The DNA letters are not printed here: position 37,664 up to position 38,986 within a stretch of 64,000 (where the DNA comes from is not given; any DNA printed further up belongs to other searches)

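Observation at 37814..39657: Plant-type GDP-mannose 3,5-epimerase homolog in a bacterial glycan locus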

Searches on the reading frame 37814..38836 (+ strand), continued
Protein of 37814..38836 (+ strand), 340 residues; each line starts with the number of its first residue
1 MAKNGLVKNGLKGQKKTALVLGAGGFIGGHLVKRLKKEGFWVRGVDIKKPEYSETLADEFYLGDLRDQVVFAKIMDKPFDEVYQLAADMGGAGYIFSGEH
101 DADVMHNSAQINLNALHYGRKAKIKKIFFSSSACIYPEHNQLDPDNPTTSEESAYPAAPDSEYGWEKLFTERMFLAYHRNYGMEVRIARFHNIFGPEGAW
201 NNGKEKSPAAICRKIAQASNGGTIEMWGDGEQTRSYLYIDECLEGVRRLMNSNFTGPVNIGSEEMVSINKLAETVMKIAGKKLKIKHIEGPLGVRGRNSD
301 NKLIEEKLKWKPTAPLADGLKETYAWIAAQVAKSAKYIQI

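Call 30: find_related_loci(query=window:37814-38836:+, collection=genome_contigs, flank=10000)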
Query window:37814-38836:+ (340 aa) in genome_contigs; peptide patterns used: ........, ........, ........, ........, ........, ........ (x = any residue, [..] = any of these).
598 stretches matched a pattern (row limit reached: there are more); 423 encode a relative of the query (tblastn E <= 1e-3); the best 80 are kept; 80 distinct loci.
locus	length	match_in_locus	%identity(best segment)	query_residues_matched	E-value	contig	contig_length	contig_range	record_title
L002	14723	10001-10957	82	16-334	0e+0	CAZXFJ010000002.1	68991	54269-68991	MAG TPA_asm: uncultured Gammaproteobacteria bacterium isolate SRP292972_co1_15 genome assembly, contig: NODE_304_length_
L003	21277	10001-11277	79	14-340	2e-179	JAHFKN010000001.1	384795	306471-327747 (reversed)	MAG: Candidatus Gottesmanbacteria bacterium isolate nzgw410 NODE_16_length_384796_cov_19.669238, whole genome shotgun se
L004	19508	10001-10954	79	14-331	8e-178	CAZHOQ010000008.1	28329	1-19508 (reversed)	MAG TPA_asm: uncultured Gammaproteobacteria bacterium isolate SRP093185_co1_203 genome assembly, contig: NODE_875_length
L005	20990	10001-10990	74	7-336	6e-174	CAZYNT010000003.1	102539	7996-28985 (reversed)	MAG TPA_asm: uncultured Gammaproteobacteria bacterium isolate SRP263991_co4_298 genome assembly, contig: NODE_113_length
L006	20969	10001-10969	75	11-333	2e-173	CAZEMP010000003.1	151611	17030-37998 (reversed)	MAG TPA_asm: uncultured Candidatus Saccharibacteria bacterium isolate SRP178908_co1_101 genome assembly, contig: NODE_34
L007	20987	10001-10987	73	9-337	3e-173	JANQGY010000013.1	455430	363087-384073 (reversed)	MAG: bacterium isolate PL23b_bin.70 k99_3175407, whole genome shotgun sequence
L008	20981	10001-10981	75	16-340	3e-172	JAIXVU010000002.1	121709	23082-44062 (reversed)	MAG: bacterium isolate D1_MAG_00076 pond_D1_MAG_00076_000000000012, whole genome shotgun sequence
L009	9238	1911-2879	74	14-336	1e-171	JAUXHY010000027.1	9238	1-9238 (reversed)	MAG: bacterium isolate CSMAG_2967 CSMAG_2967_k119_797346_length_9238_cov_6.0000, whole genome shotgun sequence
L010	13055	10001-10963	75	16-335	8e-172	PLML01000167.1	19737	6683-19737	MAG: Bacteroidales bacterium isolate fen_980 73.20120800_E3D.18_contig_11567, whole genome shotgun sequence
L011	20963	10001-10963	74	14-334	3e-171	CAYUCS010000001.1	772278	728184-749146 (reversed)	MAG TPA_asm: uncultured Gammaproteobacteria bacterium isolate binchicken_co269_189 genome assembly, contig: NODE_1_lengt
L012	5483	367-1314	76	18-333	6e-174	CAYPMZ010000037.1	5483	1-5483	MAG TPA_asm: uncultured Candidatus Saccharibacteria bacterium isolate SRP193066_co2_69 genome assembly, contig: NODE_775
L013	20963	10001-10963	74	11-331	5e-171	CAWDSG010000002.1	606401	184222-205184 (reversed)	MAG: uncultured bacterium isolate MFD03726.bin.1.60 genome assembly, contig: contig_80216, whole genome shotgun sequence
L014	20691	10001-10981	75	8-336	1e-170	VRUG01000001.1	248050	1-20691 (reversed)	MAG: Planctomycetota bacterium isolate MohnsGC08_bin181 NODE_1_length_248050_cov_16.503281, whole genome shotgun sequenc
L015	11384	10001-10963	74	16-336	2e-170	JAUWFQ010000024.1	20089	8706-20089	MAG: bacterium isolate CSMAG_2220 CSMAG_2220_k141_3527524_length_20089_cov_10.2779, whole genome shotgun sequence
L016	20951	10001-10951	75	15-331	3e-170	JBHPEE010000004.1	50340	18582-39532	Candidatus Neomarinimicrobiota bacterium isolate SAG AM-311-E08 NODE_4_length_50340_cov_32.588307, whole genome shotgun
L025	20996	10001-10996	72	4-336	2e-168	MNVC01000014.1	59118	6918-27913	MAG: Candidatus Magasanikbacteria bacterium CG1_02_32_51 cg1_0.2_scaffold_559_c, whole genome shotgun sequence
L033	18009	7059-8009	76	16-331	7e-167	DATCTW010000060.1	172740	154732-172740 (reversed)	MAG TPA_asm: Ignavibacteria bacterium isolate SMAG_U7341 k141_49945, whole genome shotgun sequence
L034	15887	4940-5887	73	16-331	4e-166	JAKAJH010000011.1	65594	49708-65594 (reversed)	MAG: Bacteroidetes bacterium isolate WY3.bin82 NODE_599_length_65594_cov_1.511036, whole genome shotgun sequence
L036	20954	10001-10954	74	16-333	5e-166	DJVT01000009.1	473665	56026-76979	MAG TPA_asm: Candidatus Omnitrophica bacterium UBA6249 UBA6249_contig_15086, whole genome shotgun sequence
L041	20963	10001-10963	71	14-334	2e-164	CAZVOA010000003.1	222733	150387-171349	MAG TPA_asm: uncultured Pirellulales bacterium isolate SRP192927_co3_108 genome assembly, contig: NODE_25_length_222733_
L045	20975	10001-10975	71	16-340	5e-164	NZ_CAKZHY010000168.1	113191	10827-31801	MAG: uncultured Bradyrhizobium sp. isolate ERR2144899_bin.10_CONCOCT_v1.1_MAG ERZ1034435.15, whole genome shotgun sequen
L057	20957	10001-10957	71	16-334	1e-162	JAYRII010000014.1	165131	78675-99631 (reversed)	MAG: Candidatus Saccharimonadia bacterium isolate SZ_szas25bin.4 k141_1337073, whole genome shotgun sequence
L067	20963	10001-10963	70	11-331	5e-161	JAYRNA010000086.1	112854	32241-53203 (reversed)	MAG: Candidatus Saccharimonadales bacterium isolate XM2_XAASGE4bin.16 k141_1363968, whole genome shotgun sequence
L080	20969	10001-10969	70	10-331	2e-159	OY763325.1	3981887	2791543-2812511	MAG: uncultured Thermotogae bacterium isolate fcbefaaa-1511-4f39-b5ed-7dc52d8fa8ec genome assembly, chromosome: 1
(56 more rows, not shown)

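Call 34: search_protein_families(library=pfam, proteins=[P0241, P0244, P0245, P0247, P0250, P0286], max_evalue=0.0001)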
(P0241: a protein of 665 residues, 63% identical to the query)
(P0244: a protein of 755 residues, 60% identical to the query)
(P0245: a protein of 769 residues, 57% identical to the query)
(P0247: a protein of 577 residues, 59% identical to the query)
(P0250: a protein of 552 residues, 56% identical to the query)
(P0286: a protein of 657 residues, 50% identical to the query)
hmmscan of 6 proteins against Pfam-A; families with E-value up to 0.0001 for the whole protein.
P0241 (665 aa): 5 families
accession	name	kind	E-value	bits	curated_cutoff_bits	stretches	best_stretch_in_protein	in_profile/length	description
PF01370.27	Epimerase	-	2.8e-43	148.5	20.9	1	7-254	1-240/240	NAD dependent epimerase/dehydratase family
PF16363.11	GDP_Man_Dehyd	-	1.6e-28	100.6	27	1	8-316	1-331/332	GDP-mannose 4,6 dehydratase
PF05830.17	NodZ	-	1.4e-07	31.1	28.3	1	508-634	168-295/322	Nodulation protein Z (NodZ)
PF01073.25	3Beta_HSD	-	8.3e-07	28.7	22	1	8-166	1-156/280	3-beta hydroxysteroid dehydrogenase/isomerase family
PF07993.18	NAD_binding_4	-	6.3e-05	22.7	20.1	0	106-194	117-216/258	Male sterility protein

P0244 (755 aa): 4 families
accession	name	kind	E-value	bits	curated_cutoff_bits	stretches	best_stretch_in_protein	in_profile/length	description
PF01370.27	Epimerase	-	1e-43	150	20.9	1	444-684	2-240/240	NAD dependent epimerase/dehydratase family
PF16363.11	GDP_Man_Dehyd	-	7.6e-27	95.1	27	1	444-709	1-273/332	GDP-mannose 4,6 dehydratase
PF01073.25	3Beta_HSD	-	1.3e-12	47.8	22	1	444-626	1-189/280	3-beta hydroxysteroid dehydrogenase/isomerase family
PF13460.12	NAD_binding_10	-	1e-08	35.7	27.2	1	447-571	1-113/184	NAD(P)H-binding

P0245 (769 aa): 5 families
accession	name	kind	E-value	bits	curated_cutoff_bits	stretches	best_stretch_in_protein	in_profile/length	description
PF01370.27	Epimerase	-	1.1e-45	156.4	20.9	1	6-248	2-240/240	NAD dependent epimerase/dehydratase family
PF16363.11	GDP_Man_Dehyd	-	3.9e-32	112.5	27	1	6-310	1-332/332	GDP-mannose 4,6 dehydratase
PF01073.25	3Beta_HSD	-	4.4e-10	39.5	22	1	6-172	1-169/280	3-beta hydroxysteroid dehydrogenase/isomerase family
PF13460.12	NAD_binding_10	-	7.4e-08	32.9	27.2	1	9-130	1-108/184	NAD(P)H-binding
PF02719.21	Polysacc_synt_2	-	2.8e-06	27.2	20.2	0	6-120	2-128/293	Polysaccharide biosynthesis protein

P0247 (577 aa): 3 families
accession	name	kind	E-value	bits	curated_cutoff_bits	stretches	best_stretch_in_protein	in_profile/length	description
PF01370.27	Epimerase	-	5.6e-41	141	20.9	1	4-246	2-240/240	NAD dependent epimerase/dehydratase family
PF16363.11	GDP_Man_Dehyd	-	3.5e-27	96.2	27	1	5-269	2-271/332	GDP-mannose 4,6 dehydratase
PF01073.25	3Beta_HSD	-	1.1e-07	31.7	22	1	5-222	2-216/280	3-beta hydroxysteroid dehydrogenase/isomerase family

P0250 (552 aa): 4 families
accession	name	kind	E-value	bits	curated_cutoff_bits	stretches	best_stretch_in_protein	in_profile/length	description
PF01370.27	Epimerase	-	4.4e-43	147.9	20.9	1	233-473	1-229/240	NAD dependent epimerase/dehydratase family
PF16363.11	GDP_Man_Dehyd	-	1.5e-23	84.2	27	1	234-541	1-329/332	GDP-mannose 4,6 dehydratase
PF01073.25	3Beta_HSD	-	3.6e-06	26.6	22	1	234-392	1-156/280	3-beta hydroxysteroid dehydrogenase/isomerase family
PF07993.18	NAD_binding_4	-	3.1e-05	23.7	20.1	0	295-424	86-217/258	Male sterility protein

P0286 (657 aa): 3 families
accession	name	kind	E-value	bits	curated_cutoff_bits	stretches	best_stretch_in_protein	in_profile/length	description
PF01370.27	Epimerase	-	1.2e-37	130.1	20.9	1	3-248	1-240/240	NAD dependent epimerase/dehydratase family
PF16363.11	GDP_Man_Dehyd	-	2.5e-24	86.8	27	1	4-307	1-329/332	GDP-mannose 4,6 dehydratase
PF01073.25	3Beta_HSD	-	3.7e-07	29.9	22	1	4-223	1-218/280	3-beta hydroxysteroid dehydrogenase/isomerase family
